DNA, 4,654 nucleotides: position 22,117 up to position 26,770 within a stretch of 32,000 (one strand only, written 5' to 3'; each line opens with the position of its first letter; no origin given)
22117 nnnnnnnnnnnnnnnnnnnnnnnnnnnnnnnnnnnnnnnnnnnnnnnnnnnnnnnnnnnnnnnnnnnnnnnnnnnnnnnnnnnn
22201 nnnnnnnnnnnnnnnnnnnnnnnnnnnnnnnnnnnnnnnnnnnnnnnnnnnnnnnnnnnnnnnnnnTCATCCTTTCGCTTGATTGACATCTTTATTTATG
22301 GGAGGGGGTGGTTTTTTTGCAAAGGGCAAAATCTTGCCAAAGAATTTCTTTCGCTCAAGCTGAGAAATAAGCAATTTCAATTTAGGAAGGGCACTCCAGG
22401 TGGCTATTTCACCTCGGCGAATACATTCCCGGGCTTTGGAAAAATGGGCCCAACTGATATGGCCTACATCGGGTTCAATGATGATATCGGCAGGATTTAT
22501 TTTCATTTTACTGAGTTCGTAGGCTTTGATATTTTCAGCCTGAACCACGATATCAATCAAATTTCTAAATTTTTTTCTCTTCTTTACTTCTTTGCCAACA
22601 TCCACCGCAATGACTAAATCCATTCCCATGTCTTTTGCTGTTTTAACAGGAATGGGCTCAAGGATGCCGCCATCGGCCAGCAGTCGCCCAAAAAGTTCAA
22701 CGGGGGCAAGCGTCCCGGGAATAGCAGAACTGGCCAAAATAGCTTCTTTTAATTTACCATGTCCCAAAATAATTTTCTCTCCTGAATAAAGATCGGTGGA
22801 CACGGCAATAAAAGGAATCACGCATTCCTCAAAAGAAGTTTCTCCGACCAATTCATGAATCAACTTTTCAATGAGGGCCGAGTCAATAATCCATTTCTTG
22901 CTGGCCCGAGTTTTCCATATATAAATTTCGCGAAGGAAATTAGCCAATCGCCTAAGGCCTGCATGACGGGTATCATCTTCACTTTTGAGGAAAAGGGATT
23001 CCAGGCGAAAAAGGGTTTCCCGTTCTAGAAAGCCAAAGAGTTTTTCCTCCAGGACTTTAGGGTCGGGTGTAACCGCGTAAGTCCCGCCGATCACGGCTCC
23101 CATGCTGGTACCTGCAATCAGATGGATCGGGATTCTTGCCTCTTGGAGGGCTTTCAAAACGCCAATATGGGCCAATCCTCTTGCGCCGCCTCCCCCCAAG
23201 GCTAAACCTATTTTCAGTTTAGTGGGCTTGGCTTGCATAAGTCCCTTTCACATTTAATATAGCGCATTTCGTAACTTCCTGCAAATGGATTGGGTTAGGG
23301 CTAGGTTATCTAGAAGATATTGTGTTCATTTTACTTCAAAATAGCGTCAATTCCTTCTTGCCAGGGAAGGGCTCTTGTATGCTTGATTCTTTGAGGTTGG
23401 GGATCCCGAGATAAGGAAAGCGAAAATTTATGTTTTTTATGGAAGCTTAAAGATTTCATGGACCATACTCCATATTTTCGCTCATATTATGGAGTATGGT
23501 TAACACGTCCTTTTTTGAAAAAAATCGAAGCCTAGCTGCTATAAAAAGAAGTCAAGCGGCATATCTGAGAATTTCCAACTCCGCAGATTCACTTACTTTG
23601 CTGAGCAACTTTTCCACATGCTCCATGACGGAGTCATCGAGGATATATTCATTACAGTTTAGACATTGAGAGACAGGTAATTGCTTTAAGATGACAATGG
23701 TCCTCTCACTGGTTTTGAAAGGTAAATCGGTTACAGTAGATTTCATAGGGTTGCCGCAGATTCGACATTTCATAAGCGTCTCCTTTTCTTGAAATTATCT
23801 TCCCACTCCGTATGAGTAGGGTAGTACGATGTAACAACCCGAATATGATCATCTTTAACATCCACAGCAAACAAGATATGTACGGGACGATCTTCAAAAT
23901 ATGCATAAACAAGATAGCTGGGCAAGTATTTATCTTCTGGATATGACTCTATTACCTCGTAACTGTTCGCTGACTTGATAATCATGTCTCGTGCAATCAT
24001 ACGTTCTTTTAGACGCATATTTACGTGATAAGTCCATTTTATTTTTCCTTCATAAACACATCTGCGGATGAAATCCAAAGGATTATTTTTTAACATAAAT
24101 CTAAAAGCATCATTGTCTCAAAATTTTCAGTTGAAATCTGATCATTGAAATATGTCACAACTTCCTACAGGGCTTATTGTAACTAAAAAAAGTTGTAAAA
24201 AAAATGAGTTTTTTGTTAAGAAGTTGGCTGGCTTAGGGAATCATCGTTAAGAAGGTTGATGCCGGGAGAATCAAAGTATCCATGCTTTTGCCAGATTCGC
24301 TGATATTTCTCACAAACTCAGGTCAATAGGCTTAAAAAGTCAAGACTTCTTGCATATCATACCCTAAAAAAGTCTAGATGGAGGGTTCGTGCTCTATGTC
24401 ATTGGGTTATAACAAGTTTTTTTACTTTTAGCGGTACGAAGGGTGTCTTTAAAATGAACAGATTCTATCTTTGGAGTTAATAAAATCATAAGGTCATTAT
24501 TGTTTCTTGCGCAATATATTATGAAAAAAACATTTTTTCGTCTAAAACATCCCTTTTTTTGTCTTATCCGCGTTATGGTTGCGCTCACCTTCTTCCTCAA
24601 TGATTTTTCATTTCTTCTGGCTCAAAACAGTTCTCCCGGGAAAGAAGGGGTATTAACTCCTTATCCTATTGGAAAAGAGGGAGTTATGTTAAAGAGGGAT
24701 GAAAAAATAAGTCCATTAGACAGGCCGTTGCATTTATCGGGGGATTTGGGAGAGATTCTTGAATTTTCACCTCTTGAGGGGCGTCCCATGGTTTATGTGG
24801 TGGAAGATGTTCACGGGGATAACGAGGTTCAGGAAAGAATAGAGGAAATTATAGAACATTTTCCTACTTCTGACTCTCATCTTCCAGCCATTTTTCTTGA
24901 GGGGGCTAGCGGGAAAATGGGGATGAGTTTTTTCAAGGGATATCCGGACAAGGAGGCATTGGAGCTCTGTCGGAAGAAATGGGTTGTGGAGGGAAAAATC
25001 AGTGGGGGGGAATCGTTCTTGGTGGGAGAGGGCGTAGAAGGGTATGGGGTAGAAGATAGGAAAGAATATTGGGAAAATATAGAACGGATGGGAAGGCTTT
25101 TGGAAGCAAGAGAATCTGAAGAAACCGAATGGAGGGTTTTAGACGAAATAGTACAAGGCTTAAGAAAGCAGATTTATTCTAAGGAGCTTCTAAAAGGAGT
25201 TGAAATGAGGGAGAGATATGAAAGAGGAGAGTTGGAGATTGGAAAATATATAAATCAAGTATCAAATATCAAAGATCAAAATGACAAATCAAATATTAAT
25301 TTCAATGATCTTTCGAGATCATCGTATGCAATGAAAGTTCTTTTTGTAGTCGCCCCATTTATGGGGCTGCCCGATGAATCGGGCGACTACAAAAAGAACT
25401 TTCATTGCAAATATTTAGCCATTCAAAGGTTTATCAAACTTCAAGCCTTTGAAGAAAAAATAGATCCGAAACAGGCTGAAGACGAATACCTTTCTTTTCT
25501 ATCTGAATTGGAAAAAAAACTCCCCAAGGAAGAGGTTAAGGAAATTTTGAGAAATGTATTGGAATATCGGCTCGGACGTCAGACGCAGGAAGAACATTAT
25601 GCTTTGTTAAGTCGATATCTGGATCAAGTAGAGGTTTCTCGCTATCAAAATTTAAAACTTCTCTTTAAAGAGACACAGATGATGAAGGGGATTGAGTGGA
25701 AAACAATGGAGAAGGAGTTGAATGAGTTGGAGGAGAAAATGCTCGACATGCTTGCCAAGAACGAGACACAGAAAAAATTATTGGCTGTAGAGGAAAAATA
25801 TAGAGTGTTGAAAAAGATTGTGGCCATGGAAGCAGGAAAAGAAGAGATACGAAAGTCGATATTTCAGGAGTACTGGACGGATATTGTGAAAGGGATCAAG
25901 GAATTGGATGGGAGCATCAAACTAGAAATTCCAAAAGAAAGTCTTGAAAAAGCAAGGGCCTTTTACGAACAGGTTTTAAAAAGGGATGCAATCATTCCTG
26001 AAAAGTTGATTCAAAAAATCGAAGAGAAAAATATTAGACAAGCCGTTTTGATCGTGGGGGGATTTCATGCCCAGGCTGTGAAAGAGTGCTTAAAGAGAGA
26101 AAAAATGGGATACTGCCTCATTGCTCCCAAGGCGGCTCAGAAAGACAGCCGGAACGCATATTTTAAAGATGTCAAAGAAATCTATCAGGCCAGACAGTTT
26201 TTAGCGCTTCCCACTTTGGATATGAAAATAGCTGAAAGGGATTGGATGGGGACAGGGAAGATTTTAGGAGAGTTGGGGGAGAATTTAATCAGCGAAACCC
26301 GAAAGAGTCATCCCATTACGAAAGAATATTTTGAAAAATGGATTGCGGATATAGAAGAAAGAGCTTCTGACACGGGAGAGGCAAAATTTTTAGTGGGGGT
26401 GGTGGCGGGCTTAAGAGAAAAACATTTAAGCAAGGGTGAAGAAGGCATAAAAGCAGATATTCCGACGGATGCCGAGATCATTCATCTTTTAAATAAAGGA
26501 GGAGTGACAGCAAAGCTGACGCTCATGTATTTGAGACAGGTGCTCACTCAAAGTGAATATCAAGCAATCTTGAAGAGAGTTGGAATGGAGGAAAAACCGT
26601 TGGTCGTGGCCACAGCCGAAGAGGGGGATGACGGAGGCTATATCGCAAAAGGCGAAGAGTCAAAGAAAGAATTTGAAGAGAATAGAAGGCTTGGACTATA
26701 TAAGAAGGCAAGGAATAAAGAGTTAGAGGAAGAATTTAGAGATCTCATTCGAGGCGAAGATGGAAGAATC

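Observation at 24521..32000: Giant ORF missing from the ORF track: at least 2,493 codons and still open at the window edge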

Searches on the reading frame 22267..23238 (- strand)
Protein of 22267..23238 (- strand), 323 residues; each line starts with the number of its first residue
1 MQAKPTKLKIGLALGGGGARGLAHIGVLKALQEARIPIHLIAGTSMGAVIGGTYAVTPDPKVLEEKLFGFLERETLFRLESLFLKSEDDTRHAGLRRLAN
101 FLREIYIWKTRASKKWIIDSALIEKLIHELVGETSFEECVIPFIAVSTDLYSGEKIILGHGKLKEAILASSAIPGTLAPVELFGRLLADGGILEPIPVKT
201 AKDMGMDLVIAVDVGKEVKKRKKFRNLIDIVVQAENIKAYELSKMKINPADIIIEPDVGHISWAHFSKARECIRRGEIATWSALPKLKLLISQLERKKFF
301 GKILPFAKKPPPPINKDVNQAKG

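Call 11: find_encoding_contigs(protein=window:22267-23238:-, flank=10000, max_places=4)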
Protein window:22267-23238:- (323 aa): 2 contigs read that carry it; 2 places shown.
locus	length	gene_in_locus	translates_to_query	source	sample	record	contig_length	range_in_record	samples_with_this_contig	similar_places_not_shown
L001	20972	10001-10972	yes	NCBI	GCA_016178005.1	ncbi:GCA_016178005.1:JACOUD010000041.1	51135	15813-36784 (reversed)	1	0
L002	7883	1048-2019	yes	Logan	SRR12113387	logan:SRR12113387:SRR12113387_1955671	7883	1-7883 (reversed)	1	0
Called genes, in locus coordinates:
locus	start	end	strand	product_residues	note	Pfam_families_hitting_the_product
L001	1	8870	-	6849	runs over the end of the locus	PF13191:AAA_16 (faint), PF03193:RsgA_GTPase (faint), PF13401:AAA_22 (faint), PF00004:AAA (faint), PF07726:AAA_3 (faint), PF07728:AAA_5 (weak), PF07728:AAA_5, PF07728:AAA_5, +3 more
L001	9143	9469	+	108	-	PF14076:DUF4258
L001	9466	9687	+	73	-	-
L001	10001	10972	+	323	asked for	PF01734:Patatin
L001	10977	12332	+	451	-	PF00108:Thiolase_N, PF02803:Thiolase_C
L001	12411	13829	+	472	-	PF00171:Aldedh, PF05893:LuxC (faint)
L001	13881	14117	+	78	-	-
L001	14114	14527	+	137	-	PF01850:PIN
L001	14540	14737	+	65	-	-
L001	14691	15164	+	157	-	PF09970:DUF2204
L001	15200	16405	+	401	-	PF07969:Amidohydro_3 (faint), PF01979:Amidohydro_1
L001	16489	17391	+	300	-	PF01040:UbiA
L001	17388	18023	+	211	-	PF02441:Flavoprotein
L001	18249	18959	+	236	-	PF01209:Ubie_methyltran, PF13489:Methyltransf_23 (weak), PF13847:Methyltransf_31, PF08241:Methyltransf_11, PF13649:Methyltransf_25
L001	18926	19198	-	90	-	PF01381:HTH_3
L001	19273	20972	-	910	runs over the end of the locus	PF02433:FixO (faint), PF14522:Cytochrome_C7 (faint), PF00034:Cytochrom_C, PF13442:Cytochrome_CBB3 (weak)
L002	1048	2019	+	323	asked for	PF01734:Patatin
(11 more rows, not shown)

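Call 17: find_related_loci(query=L001:3-902:-, collection=genome_contigs, flank=10000)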
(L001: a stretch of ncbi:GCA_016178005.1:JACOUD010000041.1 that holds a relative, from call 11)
Query L001:3-902:- (300 aa) in genome_contigs; peptide patterns used: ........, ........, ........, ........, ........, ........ (x = any residue, [..] = any of these).
229 stretches matched a pattern, but none encodes a relative of the query by tblastn (E <= 1e-3).

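Call 18: find_related_loci(query=L001:3-902:-, collection=metagenome_contigs, flank=10000)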
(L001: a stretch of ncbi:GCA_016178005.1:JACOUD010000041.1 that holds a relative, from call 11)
Query L001:3-902:- (300 aa) in metagenome_contigs; peptide patterns used: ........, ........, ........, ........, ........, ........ (x = any residue, [..] = any of these).
313 stretches matched a pattern, but none encodes a relative of the query by tblastn (E <= 1e-3).

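Call 20: search_protein_families(library=pfam, proteins=[L001:3-1889:-], max_evalue=5)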
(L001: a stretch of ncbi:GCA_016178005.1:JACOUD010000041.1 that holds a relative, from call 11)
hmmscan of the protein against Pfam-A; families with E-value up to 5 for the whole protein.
L001:3-1889:- (629 aa): 12 families
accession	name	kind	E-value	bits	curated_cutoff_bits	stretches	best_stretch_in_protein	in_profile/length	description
PF07728.20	AAA_5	-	2.6e-22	79.8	22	1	191-329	2-139/139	AAA domain (dynein-related subfamily)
PF22597.2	DYN_lid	-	6.2e-06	26.9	27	1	413-464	17-69/93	Dynein heavy chain, ATPase lid domain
PF12775.13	AAA_7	-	2.1e-05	24.6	25.8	1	170-313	15-163/181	P-loop containing dynein motor region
PF07726.17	AAA_3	-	3.7e-05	24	27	1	191-310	2-115/131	ATPase family associated with various cellular activities (AAA)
PF00493.29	MCM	-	0.00036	20.2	23.3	1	184-283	53-149/224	MCM P-loop domain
PF00004.35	AAA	-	0.0009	20.1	21.2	1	191-235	1-44/131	ATPase family associated with various cellular activities (AAA)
PF06414.18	Zeta_toxin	-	0.041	13.7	22.3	1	186-218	14-48/199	Zeta toxin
PF03028.21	Dynein_heavy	-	0.051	14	30.5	0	252-308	53-100/115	Dynein heavy chain region D6 P-loop domain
PF13401.12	AAA_22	-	0.072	13.9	27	1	186-223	2-43/130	AAA domain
PF12774.13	AAA_6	-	0.1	12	25.2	0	285-334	121-164/327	Hydrolytic ATP binding site of dynein motor region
PF07724.20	AAA_2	-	0.14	12.6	27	1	190-286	5-106/166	AAA domain (Cdc48 subfamily)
PF00448.28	SRP54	-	0.17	12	22.7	1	190-221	3-34/196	SRP54-type protein, GTPase domain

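Call 54: find_homologous_proteins(query=L001:3-3302:-, max_evalue=0.00001)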
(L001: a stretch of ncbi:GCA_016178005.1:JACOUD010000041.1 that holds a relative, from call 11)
Query L001:3-3302:-: 8000 candidates shared short words with the query, none scored E <= 0.00001.

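Call 55: search_solved_structures(query=L001:3-3302:-, max_evalue=0.01, show_alignments=1)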
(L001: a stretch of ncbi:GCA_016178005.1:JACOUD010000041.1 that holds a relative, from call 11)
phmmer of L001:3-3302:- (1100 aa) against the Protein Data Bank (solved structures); distinct sequences matched with E-value up to 0.01: 11.
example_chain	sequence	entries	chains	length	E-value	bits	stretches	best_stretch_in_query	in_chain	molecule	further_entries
6or5_A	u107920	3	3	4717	4.1e-77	263.2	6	661-820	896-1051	Midasin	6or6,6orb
6i27_A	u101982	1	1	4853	1.3e-72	248.3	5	658-824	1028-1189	Midasin,Midasin,Midasin,Midasin,Midasin,Midasin,Midasin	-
6i26_A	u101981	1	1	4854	1.3e-72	248.3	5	658-824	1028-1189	Midasin,Midasin,Midasin,Midasin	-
6hyp_A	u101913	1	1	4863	1.3e-72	248.3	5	658-824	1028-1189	Midasin,Midasin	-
5jcs_s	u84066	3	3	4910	1.4e-72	248.2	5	658-824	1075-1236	Midasin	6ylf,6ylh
5c3c_A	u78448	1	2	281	6.7e-06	27.4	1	648-779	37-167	CbbQ/NirQ/NorQ domain protein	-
9qhd_A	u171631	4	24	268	7.5e-06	27.3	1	661-814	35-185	Nitric oxide reductase NorQ protein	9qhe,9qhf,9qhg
9ujv_A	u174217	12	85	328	7.8e-05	23.9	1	652-818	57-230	Cobaltochelatase subunit CobS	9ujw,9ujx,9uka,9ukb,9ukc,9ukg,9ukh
9qh4_A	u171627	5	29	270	0.00016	22.8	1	661-801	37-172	Protein NorQ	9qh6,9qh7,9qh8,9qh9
9udk_A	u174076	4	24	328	0.0002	22.5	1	652-818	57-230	Cobaltochelatase subunit CobS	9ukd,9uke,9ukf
6l1q_C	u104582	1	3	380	0.0008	20.5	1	655-778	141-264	CbbQ protein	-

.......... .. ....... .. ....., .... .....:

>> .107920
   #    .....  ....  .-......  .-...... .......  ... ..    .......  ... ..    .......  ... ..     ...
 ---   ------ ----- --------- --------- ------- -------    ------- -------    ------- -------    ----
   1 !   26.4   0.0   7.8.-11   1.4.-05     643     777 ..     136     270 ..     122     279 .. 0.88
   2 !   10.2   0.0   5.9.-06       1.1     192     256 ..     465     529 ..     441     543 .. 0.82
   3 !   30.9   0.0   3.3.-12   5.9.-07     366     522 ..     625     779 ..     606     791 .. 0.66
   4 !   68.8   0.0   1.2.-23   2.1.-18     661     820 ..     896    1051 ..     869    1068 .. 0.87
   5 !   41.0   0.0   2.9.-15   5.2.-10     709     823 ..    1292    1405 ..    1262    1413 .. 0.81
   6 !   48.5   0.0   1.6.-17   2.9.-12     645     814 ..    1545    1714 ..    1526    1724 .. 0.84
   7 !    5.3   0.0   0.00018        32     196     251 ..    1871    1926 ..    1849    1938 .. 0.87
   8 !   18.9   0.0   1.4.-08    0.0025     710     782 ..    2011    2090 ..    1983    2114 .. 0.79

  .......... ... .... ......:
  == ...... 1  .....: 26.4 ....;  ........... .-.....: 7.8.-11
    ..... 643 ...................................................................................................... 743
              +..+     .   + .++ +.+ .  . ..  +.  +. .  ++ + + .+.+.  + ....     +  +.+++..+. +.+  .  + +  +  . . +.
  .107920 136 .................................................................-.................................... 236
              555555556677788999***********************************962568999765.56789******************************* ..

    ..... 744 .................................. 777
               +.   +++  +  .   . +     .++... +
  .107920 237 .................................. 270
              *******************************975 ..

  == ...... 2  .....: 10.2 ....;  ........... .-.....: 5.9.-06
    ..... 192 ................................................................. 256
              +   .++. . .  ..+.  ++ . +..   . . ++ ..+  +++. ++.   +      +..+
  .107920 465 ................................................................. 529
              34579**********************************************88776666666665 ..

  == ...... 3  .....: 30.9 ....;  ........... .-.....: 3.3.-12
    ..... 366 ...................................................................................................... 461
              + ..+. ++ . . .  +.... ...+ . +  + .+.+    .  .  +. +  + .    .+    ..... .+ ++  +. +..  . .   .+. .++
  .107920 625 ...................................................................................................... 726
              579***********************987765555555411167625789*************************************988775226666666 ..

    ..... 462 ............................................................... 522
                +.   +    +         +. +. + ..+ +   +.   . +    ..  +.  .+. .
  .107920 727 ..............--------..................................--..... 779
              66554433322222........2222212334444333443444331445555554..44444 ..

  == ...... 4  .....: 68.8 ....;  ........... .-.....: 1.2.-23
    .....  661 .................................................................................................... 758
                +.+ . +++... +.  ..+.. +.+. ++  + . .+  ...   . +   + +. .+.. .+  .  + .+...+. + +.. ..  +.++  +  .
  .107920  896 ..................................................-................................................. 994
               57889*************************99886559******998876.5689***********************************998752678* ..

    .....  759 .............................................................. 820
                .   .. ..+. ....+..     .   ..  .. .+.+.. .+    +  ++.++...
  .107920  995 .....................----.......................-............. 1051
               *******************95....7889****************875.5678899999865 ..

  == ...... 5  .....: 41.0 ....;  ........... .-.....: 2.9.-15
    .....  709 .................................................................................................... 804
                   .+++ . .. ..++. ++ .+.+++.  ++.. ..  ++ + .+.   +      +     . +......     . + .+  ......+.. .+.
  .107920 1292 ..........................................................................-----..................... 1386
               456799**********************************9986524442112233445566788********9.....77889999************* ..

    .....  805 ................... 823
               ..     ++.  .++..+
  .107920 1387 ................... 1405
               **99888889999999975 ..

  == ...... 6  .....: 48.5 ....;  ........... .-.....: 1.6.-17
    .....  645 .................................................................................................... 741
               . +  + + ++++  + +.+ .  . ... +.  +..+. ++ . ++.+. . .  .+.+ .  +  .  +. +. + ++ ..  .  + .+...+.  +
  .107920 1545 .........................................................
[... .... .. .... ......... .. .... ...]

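Call 96: list_cluster_members(proteins=[window:22267-23238:-, window:19410-20828:-, window:16834-18039:-])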
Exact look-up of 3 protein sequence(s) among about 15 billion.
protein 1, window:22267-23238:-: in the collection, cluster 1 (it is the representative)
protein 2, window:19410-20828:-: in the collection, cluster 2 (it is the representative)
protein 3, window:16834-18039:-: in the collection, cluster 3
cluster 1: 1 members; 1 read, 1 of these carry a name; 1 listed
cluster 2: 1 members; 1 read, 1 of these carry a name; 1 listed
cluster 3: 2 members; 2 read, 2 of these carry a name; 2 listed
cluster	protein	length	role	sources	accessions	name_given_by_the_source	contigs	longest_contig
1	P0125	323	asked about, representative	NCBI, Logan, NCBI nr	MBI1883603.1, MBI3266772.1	MAG: patatin-like phospholipase family protein [Chlamydiae bacterium] | patatin-like phospholipase family protein [Chlamydiota bacterium]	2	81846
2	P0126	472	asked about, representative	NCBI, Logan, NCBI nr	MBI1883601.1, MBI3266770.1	MAG: aldehyde dehydrogenase family protein [Chlamydiae bacterium] | aldehyde dehydrogenase family protein [Chlamydiota bacterium]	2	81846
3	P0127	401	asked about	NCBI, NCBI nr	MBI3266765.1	MAG: amidohydrolase family protein [Chlamydiae bacterium] | amidohydrolase family protein [Chlamydiota bacterium]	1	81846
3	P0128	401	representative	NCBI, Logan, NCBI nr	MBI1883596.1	MAG: amidohydrolase family protein [Chlamydiae bacterium] | amidohydrolase family protein [Chlamydiota bacterium]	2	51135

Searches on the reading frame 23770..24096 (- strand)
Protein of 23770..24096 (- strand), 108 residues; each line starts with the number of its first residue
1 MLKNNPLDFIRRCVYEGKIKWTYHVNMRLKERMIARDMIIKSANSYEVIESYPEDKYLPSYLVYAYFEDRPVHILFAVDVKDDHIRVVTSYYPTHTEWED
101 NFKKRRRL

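Call 81: find_encoding_contigs(protein=window:23770-24096:-, flank=10000, max_places=3)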
Protein window:23770-24096:- (108 aa): 3 contigs read that carry it; 3 places shown.
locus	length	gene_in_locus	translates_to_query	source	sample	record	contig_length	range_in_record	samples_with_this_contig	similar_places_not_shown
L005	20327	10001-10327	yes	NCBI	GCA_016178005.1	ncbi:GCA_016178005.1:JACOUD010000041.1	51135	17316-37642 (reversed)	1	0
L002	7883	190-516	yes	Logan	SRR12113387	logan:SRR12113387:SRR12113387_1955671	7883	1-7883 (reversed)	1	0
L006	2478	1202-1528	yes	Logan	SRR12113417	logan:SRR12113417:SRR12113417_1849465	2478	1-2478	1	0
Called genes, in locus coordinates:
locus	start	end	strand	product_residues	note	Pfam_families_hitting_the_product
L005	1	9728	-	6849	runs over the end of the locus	PF13191:AAA_16 (faint), PF03193:RsgA_GTPase (faint), PF13401:AAA_22 (faint), PF00004:AAA (faint), PF07726:AAA_3 (faint), PF07728:AAA_5 (weak), PF07728:AAA_5, PF07728:AAA_5, +3 more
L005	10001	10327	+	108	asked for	PF14076:DUF4258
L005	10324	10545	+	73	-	-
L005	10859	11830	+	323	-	PF01734:Patatin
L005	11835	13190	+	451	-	PF00108:Thiolase_N, PF02803:Thiolase_C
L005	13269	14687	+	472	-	PF00171:Aldedh, PF05893:LuxC (faint)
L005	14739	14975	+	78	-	-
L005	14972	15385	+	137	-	PF01850:PIN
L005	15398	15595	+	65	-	-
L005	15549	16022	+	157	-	PF09970:DUF2204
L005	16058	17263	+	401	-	PF07969:Amidohydro_3 (faint), PF01979:Amidohydro_1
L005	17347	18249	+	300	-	PF01040:UbiA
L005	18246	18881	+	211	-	PF02441:Flavoprotein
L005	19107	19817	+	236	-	PF01209:Ubie_methyltran, PF13489:Methyltransf_23 (weak), PF13847:Methyltransf_31, PF08241:Methyltransf_11, PF13649:Methyltransf_25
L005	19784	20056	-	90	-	PF01381:HTH_3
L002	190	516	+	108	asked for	PF14076:DUF4258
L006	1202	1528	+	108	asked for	PF14076:DUF4258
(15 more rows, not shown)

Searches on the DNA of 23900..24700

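Call 21: search_rna_families(source=window, start=23900, end=24700, threshold=evalue, max_evalue=1)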
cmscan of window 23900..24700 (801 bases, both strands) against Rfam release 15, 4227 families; matches with E-value up to 1: 0.
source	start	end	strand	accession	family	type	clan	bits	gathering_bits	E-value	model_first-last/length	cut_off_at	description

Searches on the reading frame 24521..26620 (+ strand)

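Call 20: search_protein_families(library=pfam, proteins=[window:24521-26620:+], max_evalue=5)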
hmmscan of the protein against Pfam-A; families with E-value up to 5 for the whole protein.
window:24521-26620:+ (700 aa): 2 families
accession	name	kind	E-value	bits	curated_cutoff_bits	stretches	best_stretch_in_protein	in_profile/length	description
PF08349.16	DUF1722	-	0.0073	17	22.5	1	310-374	42-106/117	Protein of unknown function (DUF1722)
PF15652.11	Tox-SHH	-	0.3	12.3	22.7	1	377-427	44-94/96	HNH/Endo VII superfamily toxin with a SHH signature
